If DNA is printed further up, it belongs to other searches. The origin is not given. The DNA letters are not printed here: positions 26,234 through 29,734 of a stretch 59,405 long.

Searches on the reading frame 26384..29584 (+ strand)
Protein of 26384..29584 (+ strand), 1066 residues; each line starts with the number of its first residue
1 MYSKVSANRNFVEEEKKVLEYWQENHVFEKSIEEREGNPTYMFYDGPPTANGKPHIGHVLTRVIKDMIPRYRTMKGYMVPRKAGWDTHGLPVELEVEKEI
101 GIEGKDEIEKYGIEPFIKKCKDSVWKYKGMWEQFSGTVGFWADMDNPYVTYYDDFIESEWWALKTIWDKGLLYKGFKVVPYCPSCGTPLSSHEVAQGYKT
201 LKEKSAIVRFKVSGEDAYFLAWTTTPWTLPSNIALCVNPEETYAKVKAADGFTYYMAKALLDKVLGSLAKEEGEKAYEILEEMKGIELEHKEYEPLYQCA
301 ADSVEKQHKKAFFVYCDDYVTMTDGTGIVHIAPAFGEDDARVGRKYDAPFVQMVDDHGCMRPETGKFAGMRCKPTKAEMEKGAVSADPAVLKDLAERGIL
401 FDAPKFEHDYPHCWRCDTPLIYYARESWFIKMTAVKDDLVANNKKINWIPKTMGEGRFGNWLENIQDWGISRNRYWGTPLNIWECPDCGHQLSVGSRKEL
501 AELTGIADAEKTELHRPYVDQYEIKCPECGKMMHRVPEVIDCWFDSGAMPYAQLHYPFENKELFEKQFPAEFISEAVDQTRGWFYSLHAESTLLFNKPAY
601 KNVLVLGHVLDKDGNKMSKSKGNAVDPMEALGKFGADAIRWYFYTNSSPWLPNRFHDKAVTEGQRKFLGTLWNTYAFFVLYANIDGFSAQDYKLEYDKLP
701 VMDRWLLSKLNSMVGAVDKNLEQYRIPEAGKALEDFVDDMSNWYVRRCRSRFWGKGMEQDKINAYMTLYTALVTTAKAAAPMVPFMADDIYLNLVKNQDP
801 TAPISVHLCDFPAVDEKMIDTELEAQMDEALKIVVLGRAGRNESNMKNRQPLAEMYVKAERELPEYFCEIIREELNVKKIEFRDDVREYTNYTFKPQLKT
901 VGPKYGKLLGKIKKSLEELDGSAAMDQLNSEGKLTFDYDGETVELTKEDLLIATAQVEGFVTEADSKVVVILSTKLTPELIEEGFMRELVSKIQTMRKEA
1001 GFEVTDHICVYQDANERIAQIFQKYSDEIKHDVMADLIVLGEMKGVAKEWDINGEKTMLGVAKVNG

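Call 8: search_protein_families(library=pfam, proteins=[window:26384-29584:+], max_evalue=0.01)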
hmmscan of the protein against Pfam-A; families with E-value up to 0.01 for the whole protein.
window:26384-29584:+ (1066 aa): 9 families
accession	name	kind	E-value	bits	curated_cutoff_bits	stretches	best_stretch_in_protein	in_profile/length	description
PF00133.28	tRNA-synt_1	-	1.7e-129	432.6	22.7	1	18-647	2-405/414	tRNA synthetases class I (I, L, M and V)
PF19302.4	DUF5915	-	8.3e-55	185.8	27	1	869-1064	2-195/195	Domain of unknown function (DUF5915)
PF08264.19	Anticodon_1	-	4.8e-29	101.6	25.1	1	703-853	1-145/148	Anticodon-binding domain of tRNA ligase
PF09334.17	tRNA-synt_1g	-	6.2e-21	75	20.1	2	50-111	10-70/391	tRNA synthetases class I (M)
PF01406.26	tRNA-synt_1e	-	4.8e-06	26.6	27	1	589-646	227-283/301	tRNA synthetases class I (C) catalytic domain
PF12773.13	DZR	-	0.003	18.1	27.3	0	485-534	15-35/45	Double zinc ribbon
PF01921.24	tRNA-synt_1f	-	0.004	16.6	27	0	609-646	275-312/360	tRNA synthetases class I (K)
PF13603.12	tRNA-synt_1_2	-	0.0049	16.8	25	0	206-357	10-143/185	Leucyl-tRNA synthetase, editing domain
PF13005.12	zf-IS66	-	0.0078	17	27.3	0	525-539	3-17/46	zinc-finger binding domain of transposase IS66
